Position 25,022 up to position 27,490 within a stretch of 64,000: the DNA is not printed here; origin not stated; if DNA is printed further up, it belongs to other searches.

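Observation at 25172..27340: Single polypeptide fusing a CE4 polysaccharide deacetylase to a processive GT2 synthase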

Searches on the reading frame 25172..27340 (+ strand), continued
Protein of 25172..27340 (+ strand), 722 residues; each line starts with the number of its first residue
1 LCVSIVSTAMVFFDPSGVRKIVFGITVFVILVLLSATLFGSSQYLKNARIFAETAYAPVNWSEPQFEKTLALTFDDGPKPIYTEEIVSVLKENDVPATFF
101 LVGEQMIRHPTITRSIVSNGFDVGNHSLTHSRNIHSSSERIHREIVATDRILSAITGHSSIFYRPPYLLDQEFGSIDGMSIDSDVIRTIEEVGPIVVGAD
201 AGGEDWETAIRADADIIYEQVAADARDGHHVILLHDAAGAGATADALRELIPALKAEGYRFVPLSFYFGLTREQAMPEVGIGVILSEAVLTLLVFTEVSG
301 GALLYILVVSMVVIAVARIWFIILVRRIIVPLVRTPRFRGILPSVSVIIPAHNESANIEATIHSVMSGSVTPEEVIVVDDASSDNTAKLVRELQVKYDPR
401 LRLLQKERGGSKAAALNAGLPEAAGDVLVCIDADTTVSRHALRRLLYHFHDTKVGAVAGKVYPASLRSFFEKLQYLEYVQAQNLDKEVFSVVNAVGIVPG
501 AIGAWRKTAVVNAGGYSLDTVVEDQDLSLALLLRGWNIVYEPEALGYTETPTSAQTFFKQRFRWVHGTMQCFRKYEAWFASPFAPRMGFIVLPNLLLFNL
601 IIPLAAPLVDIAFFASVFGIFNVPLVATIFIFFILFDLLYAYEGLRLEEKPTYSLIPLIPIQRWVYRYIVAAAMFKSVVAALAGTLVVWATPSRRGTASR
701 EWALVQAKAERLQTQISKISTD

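Call 11: find_related_loci(query=window:25199-27340:+, collection=genome_contigs, flank=6000)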
Query window:25199-27340:+ (713 aa) in genome_contigs; peptide patterns used: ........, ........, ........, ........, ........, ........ (x = any residue, [..] = any of these).
339 stretches matched a pattern; 4 encode a relative of the query (tblastn E <= 1e-3); 4 distinct loci.
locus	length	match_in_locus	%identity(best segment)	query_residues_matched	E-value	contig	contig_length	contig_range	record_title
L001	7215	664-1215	27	51-256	8e-18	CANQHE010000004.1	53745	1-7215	MAG: uncultured Bacilli bacterium isolate Lapin-030__bin19 genome assembly, contig: Lapin-030__NODE_893_length_53745_cov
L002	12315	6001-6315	34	335-437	2e-12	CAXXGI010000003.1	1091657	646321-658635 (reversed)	MAG: bacterium isolate 6c96434a-ce13-4ced-a411-5e06885b37c0 genome assembly, contig: contig_3, whole genome shotgun sequ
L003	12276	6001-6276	28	335-426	4e-9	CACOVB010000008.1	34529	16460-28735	MAG: uncultured SAR116 cluster alpha proteobacterium isolate AH-326-A17 genome assembly, contig: AH-326-A17_NODE_8, whol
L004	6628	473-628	34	331-383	1e-6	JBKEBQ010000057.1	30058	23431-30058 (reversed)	MAG: Breznakia sp. isolate VLC_068 k121_15191944, whole genome shotgun sequence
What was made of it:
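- Tried and rejected: The genome_contigs scan with the single protein (call 11) returned only four weak single-domain matches, because its peptide patterns were too specific.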

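Call 20: find_encoding_contigs(protein=P0002, flank=6000, max_places=2)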
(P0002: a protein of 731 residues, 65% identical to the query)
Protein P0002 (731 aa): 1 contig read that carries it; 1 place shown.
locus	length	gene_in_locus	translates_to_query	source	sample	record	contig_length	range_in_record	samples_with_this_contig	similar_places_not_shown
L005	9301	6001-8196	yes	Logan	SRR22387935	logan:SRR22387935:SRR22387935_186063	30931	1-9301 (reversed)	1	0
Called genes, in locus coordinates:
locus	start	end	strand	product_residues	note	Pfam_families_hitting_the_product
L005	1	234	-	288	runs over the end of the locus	PF02653:BPD_transp_2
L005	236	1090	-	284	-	PF02653:BPD_transp_2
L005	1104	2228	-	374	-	PF13433:Peripla_BP_5, PF13458:Peripla_BP_6, PF01094:ANF_receptor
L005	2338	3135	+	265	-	PF01978:TrmB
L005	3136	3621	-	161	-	-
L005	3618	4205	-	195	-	PF09335:VTT_dom (weak)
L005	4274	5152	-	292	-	PF01636:APH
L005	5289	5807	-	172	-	PF18919:DUF5670 (weak)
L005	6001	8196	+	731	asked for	PF01522:Polysacc_deac_1, PF13506:Glyco_transf_21, PF00535:Glycos_transf_2, PF13641:Glyco_tranf_2_3, PF01644:Chitin_synth_1 (weak), PF03142:Chitin_synth_2 (weak), PF13632:Glyco_trans_2_3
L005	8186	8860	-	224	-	-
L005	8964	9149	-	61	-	PF10685:KGG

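Call 21: find_encoding_contigs(protein=P0017, flank=6000, max_places=2)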
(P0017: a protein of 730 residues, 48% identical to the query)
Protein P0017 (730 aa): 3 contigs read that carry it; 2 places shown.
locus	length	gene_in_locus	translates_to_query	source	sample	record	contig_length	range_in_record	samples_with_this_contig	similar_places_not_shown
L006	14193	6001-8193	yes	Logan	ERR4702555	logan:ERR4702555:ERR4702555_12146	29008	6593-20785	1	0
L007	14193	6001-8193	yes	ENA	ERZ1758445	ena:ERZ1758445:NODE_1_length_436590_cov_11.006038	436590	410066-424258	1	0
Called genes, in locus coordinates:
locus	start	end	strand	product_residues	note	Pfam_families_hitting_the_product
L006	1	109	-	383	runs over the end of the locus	PF07995:GSDH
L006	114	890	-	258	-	PF12740:PETase, PF01738:DLH, PF00561:Abhydrolase_1 (faint)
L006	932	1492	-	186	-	PF04203:Sortase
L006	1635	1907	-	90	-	-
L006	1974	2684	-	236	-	-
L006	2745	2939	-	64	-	PF18919:DUF5670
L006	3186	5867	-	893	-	PF00690:Cation_ATPase_N, PF00122:E1-E2_ATPase, PF00702:Hydrolase, PF13246:Cation_ATPase, PF12710:HAD (faint), PF00689:Cation_ATPase_C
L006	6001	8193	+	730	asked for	PF01522:Polysacc_deac_1, PF13506:Glyco_transf_21, PF00535:Glycos_transf_2, PF10111:Glyco_tranf_2_2, PF13641:Glyco_tranf_2_3, PF01644:Chitin_synth_1 (faint), PF03142:Chitin_synth_2 (faint), PF13632:Glyco_trans_2_3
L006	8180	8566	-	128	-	-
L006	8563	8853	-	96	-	-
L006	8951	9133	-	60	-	-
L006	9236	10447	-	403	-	PF00704:Glyco_hydro_18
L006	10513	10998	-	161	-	-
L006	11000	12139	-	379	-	PF26514:DUF8173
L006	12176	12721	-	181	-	-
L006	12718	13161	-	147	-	PF00293:NUDIX, PF14815:NUDIX_4 (weak)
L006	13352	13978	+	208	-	PF04203:Sortase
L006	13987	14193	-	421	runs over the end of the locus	PF13439:Glyco_transf_4, PF13692:Glyco_trans_1_4, PF00534:Glycos_transf_1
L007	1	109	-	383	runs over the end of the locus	PF07995:GSDH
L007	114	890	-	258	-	PF12740:PETase, PF01738:DLH, PF00561:Abhydrolase_1 (faint)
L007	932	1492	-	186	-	PF04203:Sortase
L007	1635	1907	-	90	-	-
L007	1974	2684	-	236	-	-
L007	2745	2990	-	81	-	PF18919:DUF5670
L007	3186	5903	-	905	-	PF00690:Cation_ATPase_N, PF00122:E1-E2_ATPase, PF00702:Hydrolase, PF13246:Cation_ATPase, PF12710:HAD (faint), PF00689:Cation_ATPase_C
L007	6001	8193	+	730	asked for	PF01522:Polysacc_deac_1, PF13506:Glyco_transf_21, PF00535:Glycos_transf_2, PF10111:Glyco_tranf_2_2, PF13641:Glyco_tranf_2_3, PF01644:Chitin_synth_1 (faint), PF03142:Chitin_synth_2 (faint), PF13632:Glyco_trans_2_3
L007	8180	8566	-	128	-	-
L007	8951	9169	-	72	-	-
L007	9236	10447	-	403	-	PF00704:Glyco_hydro_18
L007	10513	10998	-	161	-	-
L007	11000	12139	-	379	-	PF26514:DUF8173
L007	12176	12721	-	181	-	-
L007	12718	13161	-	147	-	PF00293:NUDIX, PF14815:NUDIX_4 (weak)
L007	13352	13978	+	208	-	PF04203:Sortase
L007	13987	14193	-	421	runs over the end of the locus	PF13439:Glyco_transf_4, PF13692:Glyco_trans_1_4, PF00534:Glycos_transf_1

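Call 27: find_encoding_contigs(protein=P0020, flank=6000, max_places=1)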
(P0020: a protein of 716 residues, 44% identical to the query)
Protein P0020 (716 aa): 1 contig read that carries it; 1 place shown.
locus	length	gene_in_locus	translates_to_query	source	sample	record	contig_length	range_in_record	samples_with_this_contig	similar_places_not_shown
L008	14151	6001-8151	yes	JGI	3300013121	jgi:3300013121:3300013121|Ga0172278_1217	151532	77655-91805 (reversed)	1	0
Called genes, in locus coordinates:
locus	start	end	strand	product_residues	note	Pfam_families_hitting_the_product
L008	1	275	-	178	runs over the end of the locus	PF00293:NUDIX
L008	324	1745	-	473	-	PF13522:GATase_6, PF13537:GATase_7, PF00156:Pribosyltran (weak)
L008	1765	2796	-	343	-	PF01180:DHO_dh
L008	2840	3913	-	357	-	PF01180:DHO_dh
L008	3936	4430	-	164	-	-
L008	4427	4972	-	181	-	-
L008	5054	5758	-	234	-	PF01636:APH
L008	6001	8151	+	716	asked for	PF01522:Polysacc_deac_1, PF13506:Glyco_transf_21, PF00535:Glycos_transf_2, PF13641:Glyco_tranf_2_3, PF03142:Chitin_synth_2 (faint), PF01644:Chitin_synth_1 (faint), PF13632:Glyco_trans_2_3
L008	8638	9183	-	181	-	PF01966:HD (weak)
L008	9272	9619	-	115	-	PF12840:HTH_20, PF01022:HTH_5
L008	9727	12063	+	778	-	PF03477:ATP-cone, PF17975:RNR_Alpha, PF02867:Ribonuc_red_lgC (faint)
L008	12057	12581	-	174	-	PF01923:Cob_adeno_trans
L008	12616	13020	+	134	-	PF14478:DUF4430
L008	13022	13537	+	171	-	PF20221:DUF6580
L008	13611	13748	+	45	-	-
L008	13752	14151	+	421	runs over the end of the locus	PF13506:Glyco_transf_21, PF03142:Chitin_synth_2 (faint), PF00535:Glycos_transf_2, PF10111:Glyco_tranf_2_2, PF13641:Glyco_tranf_2_3, PF13632:Glyco_trans_2_3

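Call 28: find_encoding_contigs(protein=P0027, flank=6000, max_places=1)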
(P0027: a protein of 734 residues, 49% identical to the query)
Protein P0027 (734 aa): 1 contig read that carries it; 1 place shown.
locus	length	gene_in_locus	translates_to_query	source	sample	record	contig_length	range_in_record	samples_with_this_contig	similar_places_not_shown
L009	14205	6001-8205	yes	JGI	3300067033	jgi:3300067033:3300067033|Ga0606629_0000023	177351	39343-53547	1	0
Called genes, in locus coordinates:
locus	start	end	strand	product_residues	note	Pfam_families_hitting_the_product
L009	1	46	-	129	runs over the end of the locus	-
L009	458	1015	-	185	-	PF10755:DUF2585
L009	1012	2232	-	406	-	PF02812:ELFV_dehydrog_N, PF00208:ELFV_dehydrog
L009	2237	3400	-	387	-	PF07995:GSDH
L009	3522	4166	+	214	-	PF08299:Bac_DnaA_C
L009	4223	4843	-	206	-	PF04203:Sortase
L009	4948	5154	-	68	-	-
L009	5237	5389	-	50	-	PF18919:DUF5670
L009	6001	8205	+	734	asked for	PF01522:Polysacc_deac_1, PF13506:Glyco_transf_21, PF00535:Glycos_transf_2, PF13641:Glyco_tranf_2_3, PF01644:Chitin_synth_1 (weak), PF03142:Chitin_synth_2 (faint), PF13632:Glyco_trans_2_3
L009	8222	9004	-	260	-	-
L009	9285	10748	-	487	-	PF02018:CBM_4_9, PF01522:Polysacc_deac_1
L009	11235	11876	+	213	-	PF01522:Polysacc_deac_1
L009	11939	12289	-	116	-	-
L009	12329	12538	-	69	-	-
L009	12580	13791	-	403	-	PF00704:Glyco_hydro_18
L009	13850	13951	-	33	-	-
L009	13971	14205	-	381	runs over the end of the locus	PF26514:DUF8173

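Call 29: find_encoding_contigs(protein=P0109, flank=6000, max_places=1)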
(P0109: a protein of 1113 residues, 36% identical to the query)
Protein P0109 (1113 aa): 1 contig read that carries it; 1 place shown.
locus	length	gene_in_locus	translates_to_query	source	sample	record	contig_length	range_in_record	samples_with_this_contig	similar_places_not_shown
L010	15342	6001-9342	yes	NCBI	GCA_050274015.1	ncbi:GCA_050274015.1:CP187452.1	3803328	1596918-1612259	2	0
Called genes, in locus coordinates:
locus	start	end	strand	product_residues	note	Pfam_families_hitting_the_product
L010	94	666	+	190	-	PF16800:Endopep_inhib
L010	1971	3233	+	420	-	PF13229:Beta_helix, PF05048:NosD, PF13229:Beta_helix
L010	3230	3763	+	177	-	PF05573:NosL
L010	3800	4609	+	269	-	PF12679:ABC2_membrane_2, PF12730:ABC2_membrane_4 (weak)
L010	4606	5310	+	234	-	PF00005:ABC_tran, PF13401:AAA_22 (faint), PF13304:AAA_21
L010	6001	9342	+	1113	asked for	PF00704:Glyco_hydro_18, PF01522:Polysacc_deac_1, PF13506:Glyco_transf_21, PF00535:Glycos_transf_2, PF10111:Glyco_tranf_2_2, PF13641:Glyco_tranf_2_3, PF01644:Chitin_synth_1 (weak), PF13632:Glyco_trans_2_3, +1 more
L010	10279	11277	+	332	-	PF00356:LacI, PF00532:Peripla_BP_1, PF13407:Peripla_BP_4, PF13377:Peripla_BP_3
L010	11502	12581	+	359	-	PF01408:GFO_IDH_MocA, PF22725:GFO_IDH_MocA_C3, PF02894:GFO_IDH_MocA_C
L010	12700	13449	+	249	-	PF06283:ThuA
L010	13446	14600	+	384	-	PF01408:GFO_IDH_MocA, PF22725:GFO_IDH_MocA_C3, PF02894:GFO_IDH_MocA_C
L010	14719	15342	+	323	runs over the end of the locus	PF01261:AP_endonuc_2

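Call 33: predict_structure(alignment_id=A1)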
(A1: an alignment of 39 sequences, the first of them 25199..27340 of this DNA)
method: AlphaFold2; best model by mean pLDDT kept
length: 713 residues; sequences in the alignment: 39
mean_pLDDT: 90.2   pTM: 0.81
mean pLDDT of the five models: 90.2, 89.9, 88.6, 87.8, 86.1
residues with pLDDT >= 90: 507; 70-90: 185; 50-70: 8; < 50: 13
segments of 3 or more residues with pLDDT < 50: 701-713
pLDDT, mean of each block of 10 residues (from residue 1): 91 94 90 83 82 91 95 95 97 93 96 94 89 92 92 90 83 90 92 81 85 92 90 91 96 95 93 77 75 81 91 96 81 94 94 95 96 94 96 89 91 97 95 96 96 94 95 96 95 96 96 96 97 95 92 95 97 96 96 88 82 80 90 95 95 91 94 89 79 74 42 40
secondary structure, 60 per line:
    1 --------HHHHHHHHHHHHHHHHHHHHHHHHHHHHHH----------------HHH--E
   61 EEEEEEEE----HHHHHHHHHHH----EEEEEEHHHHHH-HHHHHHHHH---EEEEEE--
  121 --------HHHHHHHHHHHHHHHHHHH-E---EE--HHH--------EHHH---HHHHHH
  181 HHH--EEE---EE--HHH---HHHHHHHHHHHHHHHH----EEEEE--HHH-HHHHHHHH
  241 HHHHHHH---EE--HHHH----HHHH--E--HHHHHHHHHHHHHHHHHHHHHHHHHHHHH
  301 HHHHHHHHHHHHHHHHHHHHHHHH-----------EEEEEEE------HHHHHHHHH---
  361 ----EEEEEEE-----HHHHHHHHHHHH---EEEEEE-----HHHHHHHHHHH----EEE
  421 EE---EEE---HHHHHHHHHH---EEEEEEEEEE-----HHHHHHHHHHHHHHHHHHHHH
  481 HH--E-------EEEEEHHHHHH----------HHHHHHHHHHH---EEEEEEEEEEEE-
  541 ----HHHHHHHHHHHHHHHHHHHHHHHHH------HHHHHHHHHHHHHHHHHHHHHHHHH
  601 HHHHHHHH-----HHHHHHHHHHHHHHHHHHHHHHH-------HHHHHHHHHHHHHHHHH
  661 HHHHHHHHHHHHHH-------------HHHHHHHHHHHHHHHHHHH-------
elements in order (helices of 4 or more, strands of 3 or more residues): H9-38 E60-68 H73-83 E88-93 H94-99 H101-109 E113-118 H129-147 H175-183 E186-188 H202-217 E222-226 H233-247 H255-258 H263-266 H272-324 E336-342 H349-357 E365-371 H377-388 E392-397 H403-413 E418-422 E426-428 H432-441 E445-454 H460-482 E493-497 H498-503 H514-524 E528-539 H545-569 H576-608 H614-636 H644-674 H688-706

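Call 38: search_dna_similar(query=window:25199-27340:+, collection=plasmids, mode=protein, max_rows=25, max_evalue=1e-20)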
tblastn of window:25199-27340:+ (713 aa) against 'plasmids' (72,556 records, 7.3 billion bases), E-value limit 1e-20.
Records with a match: 251; places in all: 253; records where one place covers at least 80% of the query: 23.
Best place of each record, by identity: <60% 251.
By first word of the organism name: Ralstonia 129; Escherichia 28; Bacillus 11; Sulfitobacter 8; Sphingobium 8; Enterobacter 7; Klebsiella 6; Streptomyces 4; Burkholderia 4; Levilactobacillus 4; and 27 more.
By predicted mobility (MOB-suite, as given by PLSDB): mobilizable 132; non-mobilizable 96; conjugative 23.
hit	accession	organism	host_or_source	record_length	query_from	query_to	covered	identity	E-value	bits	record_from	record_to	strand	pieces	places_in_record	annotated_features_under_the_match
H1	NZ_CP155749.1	Sphingomonas parapaucimobilis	Chinese cabbage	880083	59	688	88%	35.6%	2e-91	320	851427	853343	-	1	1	glycosyltransferase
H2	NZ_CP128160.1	Bacillus sp. DX3.1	bacterial isolate,field soil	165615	45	688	87%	35.7%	8e-71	316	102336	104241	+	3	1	none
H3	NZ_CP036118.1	Bacillus mycoides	cell culture,soil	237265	45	688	90%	34.4%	6e-86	303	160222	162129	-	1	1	glycosyltransferase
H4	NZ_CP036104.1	Bacillus mycoides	cell culture,soil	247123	45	688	90%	34.4%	7e-86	303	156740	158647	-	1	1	glycosyltransferase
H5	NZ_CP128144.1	Bacillus mycoides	bacterial isolate,field soil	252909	45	688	90%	34.4%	7e-86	303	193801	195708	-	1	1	glycosyltransferase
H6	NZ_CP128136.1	Bacillus mycoides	bacterial isolate,field soil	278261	45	688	90%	34.4%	7e-86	303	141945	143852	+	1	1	glycosyltransferase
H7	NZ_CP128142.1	Bacillus mycoides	bacterial isolate,field soil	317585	45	688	90%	34.4%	8e-86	303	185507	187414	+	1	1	glycosyltransferase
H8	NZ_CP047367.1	Bacillus nitratireducens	Solanum lycopersicum L.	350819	45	688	90%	34.4%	1e-85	303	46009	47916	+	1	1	glycosyltransferase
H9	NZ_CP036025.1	Bacillus mycoides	cell culture,soil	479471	45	688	90%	34.4%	2e-84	300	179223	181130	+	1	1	glycosyltransferase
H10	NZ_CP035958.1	Bacillus mycoides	cell culture,soil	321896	45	688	90%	34.3%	6e-85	301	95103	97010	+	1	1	glycosyltransferase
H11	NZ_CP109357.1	Streptomyces sp. NBC_01562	-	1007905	41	688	91%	33.7%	6e-73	265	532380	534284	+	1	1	record has no annotation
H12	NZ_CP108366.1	Streptomyces sp. NBC_01340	-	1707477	41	688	91%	33.7%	1e-72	265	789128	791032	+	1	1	none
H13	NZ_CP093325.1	Bacillus sp. N5-665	whole organism,peat soil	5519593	59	688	88%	34.7%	2e-87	308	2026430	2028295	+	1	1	none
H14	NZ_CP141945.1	Novosphingobium sp. RL4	Rheum palmatum L.,Single ...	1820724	59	687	88%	34.3%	4e-79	283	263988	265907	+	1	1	none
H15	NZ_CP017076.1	Novosphingobium resinovorum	single cell,soil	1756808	59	692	89%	33.9%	2e-84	299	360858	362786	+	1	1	none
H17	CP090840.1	Streptomyces viridifaciens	Whole organism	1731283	60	688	88%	34.1%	4e-67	248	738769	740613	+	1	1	bifunctional polysaccharide deacetylase/glycosyltransferase family 2 ...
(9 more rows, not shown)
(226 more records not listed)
